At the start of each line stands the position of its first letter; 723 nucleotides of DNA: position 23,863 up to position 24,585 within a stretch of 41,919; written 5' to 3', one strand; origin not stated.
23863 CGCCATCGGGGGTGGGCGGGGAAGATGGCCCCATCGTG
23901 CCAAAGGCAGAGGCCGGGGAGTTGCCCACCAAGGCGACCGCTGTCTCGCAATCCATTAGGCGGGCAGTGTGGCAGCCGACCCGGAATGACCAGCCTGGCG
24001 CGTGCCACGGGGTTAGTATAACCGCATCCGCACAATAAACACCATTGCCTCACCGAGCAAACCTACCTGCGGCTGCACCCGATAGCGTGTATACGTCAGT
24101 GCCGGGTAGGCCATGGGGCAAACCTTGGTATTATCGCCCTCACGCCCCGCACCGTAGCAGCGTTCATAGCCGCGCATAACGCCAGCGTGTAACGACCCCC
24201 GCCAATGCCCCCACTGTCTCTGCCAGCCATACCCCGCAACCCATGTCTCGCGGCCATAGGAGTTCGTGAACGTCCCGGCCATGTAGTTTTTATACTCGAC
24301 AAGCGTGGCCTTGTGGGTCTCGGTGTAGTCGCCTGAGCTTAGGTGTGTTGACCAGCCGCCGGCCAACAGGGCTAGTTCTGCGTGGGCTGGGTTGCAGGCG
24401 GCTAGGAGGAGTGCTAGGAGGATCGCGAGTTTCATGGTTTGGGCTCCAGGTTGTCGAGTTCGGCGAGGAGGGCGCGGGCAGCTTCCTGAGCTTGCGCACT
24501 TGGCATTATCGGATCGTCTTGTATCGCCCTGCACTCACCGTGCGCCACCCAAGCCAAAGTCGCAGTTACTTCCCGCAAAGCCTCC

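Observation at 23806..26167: Self-contained four-gene operon of unknown function between ninG and the terminase genes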

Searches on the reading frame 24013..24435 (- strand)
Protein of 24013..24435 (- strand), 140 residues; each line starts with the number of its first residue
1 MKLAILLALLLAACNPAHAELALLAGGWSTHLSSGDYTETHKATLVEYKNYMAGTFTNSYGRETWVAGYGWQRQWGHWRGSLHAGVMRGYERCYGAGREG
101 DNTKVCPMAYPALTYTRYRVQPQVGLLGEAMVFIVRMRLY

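Call 4: search_protein_families(library=pfam, proteins=[window:24013-24435:-], max_evalue=1)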
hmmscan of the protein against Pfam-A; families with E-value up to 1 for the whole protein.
window:24013-24435:- (140 aa): 0 families

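Call 5: search_protein_families(library=phrogs, proteins=[window:24013-24435:-], max_evalue=0.1)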
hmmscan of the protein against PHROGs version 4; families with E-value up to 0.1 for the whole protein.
window:24013-24435:- (140 aa): 2 families
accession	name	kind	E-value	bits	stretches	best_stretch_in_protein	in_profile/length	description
phrog_3600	-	moron, auxiliary metabolic gene and host takeover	8e-26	91.9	1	1-139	158-309/315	antimicrobial peptide resistance and lipid A acylation protein PagP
phrog_20924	-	unknown function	0.0057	17.6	1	43-94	66-117/186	-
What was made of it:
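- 24013..24435 (-): ORF4, 140 aa: Sec-exported 8-stranded outer-membrane beta-barrel (phrog_3600, 'PagP'-labelled moron family). phrog_3600, E 8e-26 (call 5).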

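Call 7: search_protein_families(library=ncbifam, proteins=[window:24013-24435:-], max_evalue=1)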
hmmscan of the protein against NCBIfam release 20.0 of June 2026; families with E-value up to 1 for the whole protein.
window:24013-24435:- (140 aa): 0 families

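Call 8: search_protein_families(library=padloc, proteins=[window:24013-24435:-], max_evalue=1)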
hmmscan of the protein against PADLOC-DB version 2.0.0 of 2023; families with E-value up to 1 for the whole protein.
window:24013-24435:- (140 aa): 0 families

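Call 29: find_homologous_proteins(query=window:24013-24435:-)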
Query window:24013-24435:- (140 aa): 10 proteins with E <= 0.001 among 4107 candidates.
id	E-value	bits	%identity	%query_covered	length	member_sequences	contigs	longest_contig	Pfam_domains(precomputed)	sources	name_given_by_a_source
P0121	7.4e-86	303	97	91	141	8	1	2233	-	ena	-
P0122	2.0e-75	269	86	100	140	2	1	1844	-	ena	-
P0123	8.9e-66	238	79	96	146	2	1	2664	-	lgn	-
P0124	3.0e-52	194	63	98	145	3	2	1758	-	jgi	-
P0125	4.9e-49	184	61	98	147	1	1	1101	-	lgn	-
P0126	9.2e-49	183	61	97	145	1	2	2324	-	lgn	-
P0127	3.2e-48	181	62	89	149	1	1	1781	-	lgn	-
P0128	4.4e-42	161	56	88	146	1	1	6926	-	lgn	-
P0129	2.2e-38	149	50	93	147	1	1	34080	-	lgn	-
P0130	1.6e-8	52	33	84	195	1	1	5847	-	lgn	-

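Call 55: search_solved_structures(query=A5, max_evalue=10, show_alignments=3)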
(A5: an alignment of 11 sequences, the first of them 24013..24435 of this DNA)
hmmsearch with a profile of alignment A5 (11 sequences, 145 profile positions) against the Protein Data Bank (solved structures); distinct sequences matched with E-value up to 10: 0.

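Call 60: search_dna_similar(query=window:24013-24435:-, collection=phages, mode=protein, max_evalue=0.001, max_rows=30)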
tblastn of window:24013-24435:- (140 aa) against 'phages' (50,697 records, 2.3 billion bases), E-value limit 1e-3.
Records with a match: 43; places in all: 44; records where one place covers at least 80% of the query: 20.
Best place of each record, by identity: <60% 43.
By first word of the organism name: Vibrio 42; Salicola 1.
By host as written in the record: - 22; Vibrio crassostreae 4; Vibrio natriegens 3; Vibrio parahaemolyticus 3; Vibrio cyclitrophicus 3; Vibrio parahaemolyticus ATCC 17802 2; Vibrio metschnikovii DSM 29715 1; Salicola sp. PV4 1; and 4 more.
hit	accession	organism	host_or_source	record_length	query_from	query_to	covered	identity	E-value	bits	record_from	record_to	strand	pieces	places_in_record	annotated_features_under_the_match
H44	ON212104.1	Vibrio phage VnaP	Vibrio natriegens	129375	19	136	84%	36.8%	1e-11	66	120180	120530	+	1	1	antimicrobial peptide resistance and lipid A acylation protein PagP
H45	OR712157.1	Vibrio phage IBT_VpB-34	Vibrio parahaemolyticus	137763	22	136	82%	37.7%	2e-11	66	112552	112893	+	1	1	antimicrobial peptide resistance and lipid A acylation protein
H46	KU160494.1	Vibrio phage vB_VmeM-32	Vibrio metschnikovii DSM 29715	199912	26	139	81%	36.8%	3e-16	80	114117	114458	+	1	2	hypothetical protein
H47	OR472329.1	Vibrio phage vB_VibM_10AMN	Vibrio parahaemolyticus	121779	19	136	84%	35.2%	3e-10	62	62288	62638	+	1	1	hypothetical protein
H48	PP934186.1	Vibrio phage P018-4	Vibrio parahaemolyticus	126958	19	136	84%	34.2%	1e-9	61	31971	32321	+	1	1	antimicrobial peptide resistance and lipid A acylation protein PagP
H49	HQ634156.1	Vibrio phage PWH3a-P1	Vibrio natriegens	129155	19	136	84%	33.6%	6e-9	59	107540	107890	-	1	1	hypothetical protein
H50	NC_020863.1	Vibrio phage PWH3a-P1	Vibrio natriegens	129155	19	136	84%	33.6%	6e-9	59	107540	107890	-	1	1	antimicrobial peptide resistance and lipid A acylation protein PagP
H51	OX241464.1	Vibrio phage 277E43-1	Seawater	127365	22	136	82%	34.1%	2e-4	45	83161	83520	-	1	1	putative TMhelix containing protein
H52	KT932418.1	Vibrio phage qdvp001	Vibrio parahaemolyticus ATCC 17802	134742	19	136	84%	33.1%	1e-8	57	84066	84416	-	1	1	hypothetical protein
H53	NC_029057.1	Vibrio phage qdvp001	Vibrio parahaemolyticus ATCC 17802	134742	19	136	84%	33.1%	1e-8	57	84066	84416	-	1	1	antimicrobial peptide resistance and lipid A acylation protein PagP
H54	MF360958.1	Salicola phage SCTP-2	Salicola sp. PV4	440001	26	139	81%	33.1%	2e-13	71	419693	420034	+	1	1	519: hypothetical protein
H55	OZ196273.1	Vibrio phage K120 g1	Seawater and oysters mix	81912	26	138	81%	32.0%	3e-12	68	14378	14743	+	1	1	antimicrobial peptide resistance and lipid A acyl ation protein PagP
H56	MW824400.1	Vibrio phage 51E28.4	Vibrio crassostreae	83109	26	138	81%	32.0%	1e-11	66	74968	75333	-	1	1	hypothetical protein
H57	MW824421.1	Vibrio phage 51E28.1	Vibrio crassostreae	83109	26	138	81%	32.0%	1e-11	66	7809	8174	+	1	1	hypothetical protein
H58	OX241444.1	Vibrio phage 496E54-1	Seawater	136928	22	136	82%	31.3%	9e-4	44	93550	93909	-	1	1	putative TMhelix containing protein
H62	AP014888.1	Vibrio phage CKB-S2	Vibrio coralliilyticus strain P1 ...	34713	22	139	84%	28.8%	2e-6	51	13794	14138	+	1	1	hypothetical protein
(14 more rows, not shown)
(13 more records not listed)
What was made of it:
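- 24013..24435 (-): 43 phage records, mostly Vibrio phages (call 60).
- On Co-inherited functional gene cassette (operon acting as one system): ORF4-type genes occur alone in 43 phage records (call 60).
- ORF4-type genes occur alone in 43 phage records, mostly Vibrio phages (call 60). ORF4-type genes occur alone in Vibrio phages (call 60).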

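Call 63: predict_structure(alignment_id=A5)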
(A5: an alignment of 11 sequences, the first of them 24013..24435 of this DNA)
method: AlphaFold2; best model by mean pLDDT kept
length: 140 residues; sequences in the alignment: 11
mean_pLDDT: 79.4   pTM: 0.69
mean pLDDT of the five models: 79.4, 78.1, 77.1, 74.4, 52.1
residues with pLDDT >= 90: 55; 70-90: 45; 50-70: 35; < 50: 5
segments of 3 or more residues with pLDDT < 50: 95-97
pLDDT, mean of each block of 10 residues (from residue 1): 65 55 84 64 88 86 88 93 88 54 76 94 88 88
secondary structure, 60 per line:
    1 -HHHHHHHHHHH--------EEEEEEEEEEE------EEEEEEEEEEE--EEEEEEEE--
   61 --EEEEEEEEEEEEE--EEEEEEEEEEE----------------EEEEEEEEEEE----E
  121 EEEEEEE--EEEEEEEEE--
elements in order: H2-12 E21-31 E38-48 E51-58 E63-75 E78-88 E105-115 E120-127 E130-138
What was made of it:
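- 24013..24435 (-): AF2 model has a signal helix plus 8 strands (call 63).
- On PagP lipid A palmitoyltransferase: Their placement at strand ends is taken from the AF2 model (call 63).
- ORF4 is an envelope protein (call 63).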

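Call 66: fold_search(model_id=the predicted structure, library=pdb)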
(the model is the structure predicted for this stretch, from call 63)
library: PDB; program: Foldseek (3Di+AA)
matches with E <= 10: 1232; with E <= 0.001: 0
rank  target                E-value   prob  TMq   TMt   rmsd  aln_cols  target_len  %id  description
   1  2jmm_MODEL_1_A        2.6e-03  1.00  0.47  0.43   7.0       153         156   14  NMR solution structure of a minimal transmembrane beta-barrel platform protein (released 2007-07-03)
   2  6x9z                  2.9e-03  1.00  0.62  0.71   3.8       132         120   10  De novo design of transmembrane beta-barrels (released 2021-02-17)
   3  1qjp                  5.8e-03  1.00  0.53  0.54   6.6       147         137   10  HIGH RESOLUTION STRUCTURE OF THE OUTER MEMBRANE PROTEIN A (OMPA) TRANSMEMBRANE DOMAIN (released 2000-06-30)
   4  2f1v_A                8.5e-03  0.99  0.43  0.35   9.1       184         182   14  Outer membrane protein OmpW (released 2006-01-24)
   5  2f1t_A                9.4e-03  0.99  0.43  0.35   9.0       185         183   12  Outer membrane protein OmpW (released 2006-01-24)
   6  9b3h_B                1.0e-02  0.99  0.41  0.30   7.5       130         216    8  Structure of a complex between Pasteurella multocida surface lipoprotein, PmSLP-1, and bovine complement factor I (released 2025-04-23)
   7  2fr2                  1.5e-02  0.97  0.38  0.35   7.1       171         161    8  Crystal Structure of Rv2717c from M. tuberculosis (released 2006-01-31)
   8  8orn_B                1.5e-02  0.96  0.40  0.32  13.8       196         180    9  Crystal structure of Xanthomonas campestris pv. campestris LolA-LolB complex (released 2023-07-05)
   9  4qq1_A                1.5e-02  0.95  0.34  0.14   7.9       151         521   11  Crystal structure of the isotype 1 Transferrin binding protein B (TbpB) from serogroup B Neisseria meningitidis (released 2015-04-01)
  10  8i34_A                1.5e-02  0.80  0.33  0.27  18.9       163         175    8  The crystal structure of EPD-BCP1 from a marine sponge (released 2023-08-16)
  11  1p4t                  2.4e-02  0.96  0.38  0.35   8.1       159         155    9  Crystal structure of Neisserial surface protein A (NspA) (released 2003-07-22)
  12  4pux                  3.1e-02  0.44  0.23  0.21  11.4       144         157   10  Crystal structure of a beta-barrel like protein (ABAYE2633) from Acinetobacter baumannii AYE at 1.43 A resolution (released 2014-06-18)
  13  4rlc                  3.4e-02  0.97  0.45  0.46   7.3       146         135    8  Crystal structure of the N-terminal beta-barrel domain of Pseudomonas aeruginosa OprF (released 2015-04-22)
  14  8uzl_A                3.4e-02  0.82  0.34  0.34  12.4       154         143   10  Designed Transmembrane beta-barrel- TMB10_163 (released 2024-07-17)
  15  4qq1_C                4.1e-02  0.93  0.38  0.14   7.2       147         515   10  Crystal structure of the isotype 1 Transferrin binding protein B (TbpB) from serogroup B Neisseria meningitidis (released 2015-04-01)
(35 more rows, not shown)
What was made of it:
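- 24013..24435 (-): Foldseek finds OmpA-TM, OmpW, NspA and designed TM barrels (call 66).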

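Call 110: get_annotated_region(hit=H44, flank=400)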
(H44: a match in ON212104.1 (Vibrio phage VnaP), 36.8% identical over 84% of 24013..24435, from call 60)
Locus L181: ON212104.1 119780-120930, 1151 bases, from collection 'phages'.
description: Vibrio phage VnaP, complete genome.
organism: Vibrio phage VnaP (NCBI taxid 2925320)
taxonomy: Viruses
host: Vibrio natriegens; source: -; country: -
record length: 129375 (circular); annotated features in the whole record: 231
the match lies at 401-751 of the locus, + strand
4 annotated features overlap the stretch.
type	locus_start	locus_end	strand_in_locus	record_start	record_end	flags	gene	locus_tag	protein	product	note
CDS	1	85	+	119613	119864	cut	-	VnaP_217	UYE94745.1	hypothetical protein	-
CDS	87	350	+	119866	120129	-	-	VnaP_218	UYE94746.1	hypothetical protein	-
CDS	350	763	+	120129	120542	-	-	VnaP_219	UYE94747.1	antimicrobial peptide resistance and lipid A acylation protein PagP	-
CDS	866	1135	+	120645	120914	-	-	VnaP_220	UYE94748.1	hypothetical protein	-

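Call 111: get_annotated_region(hit=H46, flank=400)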
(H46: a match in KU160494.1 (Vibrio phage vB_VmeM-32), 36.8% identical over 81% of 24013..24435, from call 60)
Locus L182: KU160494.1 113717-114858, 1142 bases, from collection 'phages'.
description: Vibrio phage vB_VmeM-32, complete genome.
organism: Vibrio phage vB_VmeM-32 (NCBI taxid 1775142)
taxonomy: Viruses; Duplodnaviria; Heunggongvirae; Uroviricota; Caudoviricetes; Straboviridae; Emmerichvirinae
host: Vibrio metschnikovii DSM 29715; source: water from Lake Elmenteita; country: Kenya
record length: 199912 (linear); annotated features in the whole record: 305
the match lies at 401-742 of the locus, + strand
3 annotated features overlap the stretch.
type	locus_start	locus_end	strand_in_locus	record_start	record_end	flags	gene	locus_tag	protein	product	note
CDS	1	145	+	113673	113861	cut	-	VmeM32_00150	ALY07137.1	hypothetical protein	-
CDS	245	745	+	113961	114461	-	-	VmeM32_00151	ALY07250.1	hypothetical protein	similar to hypothetical protein VPIG_00182 [Vibrio phage PWH3a-P1]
CDS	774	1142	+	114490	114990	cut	-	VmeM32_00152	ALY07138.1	hypothetical protein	similar to hypothetical protein Aeh1p081 [Aeromonas phage Aeh1] and hypothetical protein 65p295 [Aeromonas phage 65]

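Call 112: get_annotated_region(hit=H55, flank=400)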
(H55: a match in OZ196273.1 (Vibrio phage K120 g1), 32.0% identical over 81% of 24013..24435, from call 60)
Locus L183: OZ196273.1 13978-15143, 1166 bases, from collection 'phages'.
description: Vibrio phage K120 g1 genome assembly, chromosome: VPK120_g1_1.
organism: Vibrio phage K120 g1 (NCBI taxid 3105393)
taxonomy: Viruses
host: -; source: Seawater and oysters mix; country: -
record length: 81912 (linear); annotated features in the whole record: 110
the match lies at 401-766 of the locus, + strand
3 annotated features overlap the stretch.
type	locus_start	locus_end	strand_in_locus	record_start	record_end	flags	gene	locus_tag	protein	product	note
CDS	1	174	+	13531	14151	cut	-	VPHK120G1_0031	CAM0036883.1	hypothetical protein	-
CDS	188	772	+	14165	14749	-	-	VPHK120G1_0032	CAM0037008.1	antimicrobial peptide resistance and lipid A acyl ation protein PagP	-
CDS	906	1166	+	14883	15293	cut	-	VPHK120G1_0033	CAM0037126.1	DNA binding protein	-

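Call 113: get_annotated_region(hit=H62, flank=400)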
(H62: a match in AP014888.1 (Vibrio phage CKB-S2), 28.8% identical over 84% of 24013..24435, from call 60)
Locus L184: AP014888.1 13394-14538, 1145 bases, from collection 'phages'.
description: Vibrio phage CKB-S2 DNA, complete sequence.
organism: Vibrio phage CKB-S2 (NCBI taxid 1903260)
taxonomy: Viruses; Duplodnaviria; Heunggongvirae; Uroviricota; Caudoviricetes
host: Vibrio coralliilyticus strain P1 LMG23696; source: -; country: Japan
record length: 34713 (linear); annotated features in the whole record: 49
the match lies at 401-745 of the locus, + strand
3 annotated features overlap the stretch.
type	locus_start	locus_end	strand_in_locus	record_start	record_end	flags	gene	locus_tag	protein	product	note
CDS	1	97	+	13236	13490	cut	-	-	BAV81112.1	hypothetical protein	VCPH_CKB-S2_00010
CDS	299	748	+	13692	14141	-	-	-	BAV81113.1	hypothetical protein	VCPH_CKB-S2_00011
CDS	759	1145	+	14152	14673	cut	-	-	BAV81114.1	hypothetical protein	VCPH_CKB-S2_00012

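Call 116: search_solved_structures(query=A10, max_evalue=10, show_alignments=2)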
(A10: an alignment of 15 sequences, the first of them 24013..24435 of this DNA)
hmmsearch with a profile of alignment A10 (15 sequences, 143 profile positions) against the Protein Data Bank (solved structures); distinct sequences matched with E-value up to 10: 0.
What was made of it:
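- On PagP lipid A palmitoyltransferase: No PDB sequence hit (calls 55, 116).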
